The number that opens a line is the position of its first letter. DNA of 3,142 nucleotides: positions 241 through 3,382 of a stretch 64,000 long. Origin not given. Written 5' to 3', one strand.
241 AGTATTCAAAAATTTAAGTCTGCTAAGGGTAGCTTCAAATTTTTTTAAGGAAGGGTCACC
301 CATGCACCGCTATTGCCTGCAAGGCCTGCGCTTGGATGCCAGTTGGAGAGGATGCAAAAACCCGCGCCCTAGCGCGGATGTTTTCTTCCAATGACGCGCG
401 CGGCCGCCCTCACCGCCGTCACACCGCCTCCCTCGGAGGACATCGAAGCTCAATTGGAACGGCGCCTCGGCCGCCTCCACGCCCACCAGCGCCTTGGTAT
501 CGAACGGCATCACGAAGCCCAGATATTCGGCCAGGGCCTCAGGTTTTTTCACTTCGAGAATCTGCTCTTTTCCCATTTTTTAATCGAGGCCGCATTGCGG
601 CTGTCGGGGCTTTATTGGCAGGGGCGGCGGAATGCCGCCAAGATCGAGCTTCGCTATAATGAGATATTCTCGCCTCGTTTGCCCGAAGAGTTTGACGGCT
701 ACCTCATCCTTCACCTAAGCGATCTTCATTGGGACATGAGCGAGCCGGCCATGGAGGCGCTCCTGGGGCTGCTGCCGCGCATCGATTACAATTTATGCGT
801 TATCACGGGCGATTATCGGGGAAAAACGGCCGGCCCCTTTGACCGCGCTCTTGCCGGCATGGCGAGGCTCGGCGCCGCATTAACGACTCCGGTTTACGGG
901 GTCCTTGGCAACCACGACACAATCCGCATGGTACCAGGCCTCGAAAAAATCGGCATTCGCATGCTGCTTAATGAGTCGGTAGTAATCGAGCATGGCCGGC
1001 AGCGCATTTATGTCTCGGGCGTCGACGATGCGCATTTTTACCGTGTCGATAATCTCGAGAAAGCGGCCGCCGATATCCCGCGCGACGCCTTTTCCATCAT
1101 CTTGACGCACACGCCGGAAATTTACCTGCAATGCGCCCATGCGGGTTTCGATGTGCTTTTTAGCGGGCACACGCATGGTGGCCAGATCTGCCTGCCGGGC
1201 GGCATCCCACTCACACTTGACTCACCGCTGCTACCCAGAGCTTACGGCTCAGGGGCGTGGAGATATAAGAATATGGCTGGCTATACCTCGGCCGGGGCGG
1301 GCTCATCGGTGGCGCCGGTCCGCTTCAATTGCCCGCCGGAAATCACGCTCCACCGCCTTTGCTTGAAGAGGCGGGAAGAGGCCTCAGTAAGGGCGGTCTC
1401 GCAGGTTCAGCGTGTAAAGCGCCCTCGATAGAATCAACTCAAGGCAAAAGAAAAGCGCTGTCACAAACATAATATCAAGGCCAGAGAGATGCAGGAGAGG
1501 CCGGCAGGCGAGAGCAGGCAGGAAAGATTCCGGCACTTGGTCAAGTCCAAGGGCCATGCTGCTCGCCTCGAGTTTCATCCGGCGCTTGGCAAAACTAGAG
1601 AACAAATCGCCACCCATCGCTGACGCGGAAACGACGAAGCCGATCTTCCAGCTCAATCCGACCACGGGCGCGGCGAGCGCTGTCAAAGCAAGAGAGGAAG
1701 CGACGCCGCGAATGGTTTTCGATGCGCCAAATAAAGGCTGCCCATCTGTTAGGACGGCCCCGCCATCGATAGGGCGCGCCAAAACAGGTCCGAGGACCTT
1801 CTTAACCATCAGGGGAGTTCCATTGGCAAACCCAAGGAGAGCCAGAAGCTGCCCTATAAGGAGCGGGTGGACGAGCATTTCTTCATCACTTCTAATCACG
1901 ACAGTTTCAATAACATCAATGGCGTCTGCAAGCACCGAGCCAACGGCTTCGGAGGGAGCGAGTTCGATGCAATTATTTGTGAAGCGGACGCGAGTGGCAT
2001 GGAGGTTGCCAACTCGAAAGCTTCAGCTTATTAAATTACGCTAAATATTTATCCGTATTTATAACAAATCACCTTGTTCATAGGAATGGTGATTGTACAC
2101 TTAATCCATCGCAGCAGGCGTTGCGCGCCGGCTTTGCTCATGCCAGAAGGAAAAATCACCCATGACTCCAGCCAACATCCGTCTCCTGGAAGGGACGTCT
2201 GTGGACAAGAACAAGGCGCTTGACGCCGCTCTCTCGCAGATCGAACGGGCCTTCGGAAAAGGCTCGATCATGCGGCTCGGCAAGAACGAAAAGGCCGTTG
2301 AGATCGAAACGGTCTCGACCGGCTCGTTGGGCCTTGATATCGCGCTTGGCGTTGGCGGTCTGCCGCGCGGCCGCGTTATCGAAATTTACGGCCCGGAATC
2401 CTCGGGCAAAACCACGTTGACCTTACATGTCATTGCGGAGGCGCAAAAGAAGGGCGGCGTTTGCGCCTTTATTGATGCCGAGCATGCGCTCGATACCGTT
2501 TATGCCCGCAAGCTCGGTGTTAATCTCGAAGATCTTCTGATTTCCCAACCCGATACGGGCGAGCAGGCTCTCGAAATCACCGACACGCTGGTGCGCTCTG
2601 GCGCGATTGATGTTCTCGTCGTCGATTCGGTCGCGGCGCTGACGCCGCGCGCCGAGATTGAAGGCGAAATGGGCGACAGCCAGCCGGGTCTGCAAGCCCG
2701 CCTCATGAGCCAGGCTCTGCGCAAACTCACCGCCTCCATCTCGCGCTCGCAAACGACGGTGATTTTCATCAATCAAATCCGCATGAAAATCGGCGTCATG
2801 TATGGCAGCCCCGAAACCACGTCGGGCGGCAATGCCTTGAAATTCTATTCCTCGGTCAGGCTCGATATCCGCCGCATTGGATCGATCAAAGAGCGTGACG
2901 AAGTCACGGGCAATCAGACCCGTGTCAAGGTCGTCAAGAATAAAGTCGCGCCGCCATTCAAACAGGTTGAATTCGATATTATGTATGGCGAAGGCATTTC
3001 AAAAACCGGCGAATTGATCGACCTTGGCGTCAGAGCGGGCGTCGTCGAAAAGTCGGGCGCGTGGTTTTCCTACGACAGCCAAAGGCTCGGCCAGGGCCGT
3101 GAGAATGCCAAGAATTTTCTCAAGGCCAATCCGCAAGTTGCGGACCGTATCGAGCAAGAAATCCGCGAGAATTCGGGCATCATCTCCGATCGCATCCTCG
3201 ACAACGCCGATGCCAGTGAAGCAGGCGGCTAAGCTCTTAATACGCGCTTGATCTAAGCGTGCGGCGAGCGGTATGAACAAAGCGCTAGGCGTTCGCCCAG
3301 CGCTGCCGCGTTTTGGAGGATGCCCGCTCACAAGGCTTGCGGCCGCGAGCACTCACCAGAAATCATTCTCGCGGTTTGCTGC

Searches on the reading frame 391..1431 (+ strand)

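Call 60: search_protein_families(library=pfam, proteins=[window:391-1431:+], max_evalue=0.00001)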
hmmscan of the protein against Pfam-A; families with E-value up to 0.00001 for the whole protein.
window:391-1431:+ (346 aa): 1 family
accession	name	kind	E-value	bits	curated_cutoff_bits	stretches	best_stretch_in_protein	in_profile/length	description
PF00149.33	Metallophos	-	5.1e-13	50.3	21.5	1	106-263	3-190/191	Calcineurin-like phosphoesterase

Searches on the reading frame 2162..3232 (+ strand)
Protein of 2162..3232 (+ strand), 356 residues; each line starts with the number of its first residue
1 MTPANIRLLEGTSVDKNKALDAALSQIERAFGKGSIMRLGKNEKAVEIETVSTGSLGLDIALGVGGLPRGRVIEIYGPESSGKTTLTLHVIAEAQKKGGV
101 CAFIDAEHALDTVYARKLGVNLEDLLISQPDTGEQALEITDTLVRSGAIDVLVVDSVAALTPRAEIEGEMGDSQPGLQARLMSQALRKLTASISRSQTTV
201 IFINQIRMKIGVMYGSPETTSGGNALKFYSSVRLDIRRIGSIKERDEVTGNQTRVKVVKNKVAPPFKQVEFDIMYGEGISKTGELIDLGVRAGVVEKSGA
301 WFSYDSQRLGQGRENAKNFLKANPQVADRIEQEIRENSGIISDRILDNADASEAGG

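Call 60: search_protein_families(library=pfam, proteins=[window:2162-3232:+], max_evalue=0.00001)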
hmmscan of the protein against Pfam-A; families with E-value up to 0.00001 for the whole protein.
window:2162-3232:+ (356 aa): 4 families
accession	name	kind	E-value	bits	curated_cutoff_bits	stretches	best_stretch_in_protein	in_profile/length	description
PF00154.27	RecA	-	4.5e-146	485.6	27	1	18-280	1-262/262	recA bacterial DNA recombination protein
PF21096.2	RecA_C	-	3.7e-26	91.5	27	1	283-337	1-55/57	RecA C-terminal domain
PF06745.19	ATPase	-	8e-10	38.9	26.6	1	51-238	1-191/231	KaiC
PF08423.17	Rad51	-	4.3e-08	33.2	22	1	47-238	4-211/244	Rad51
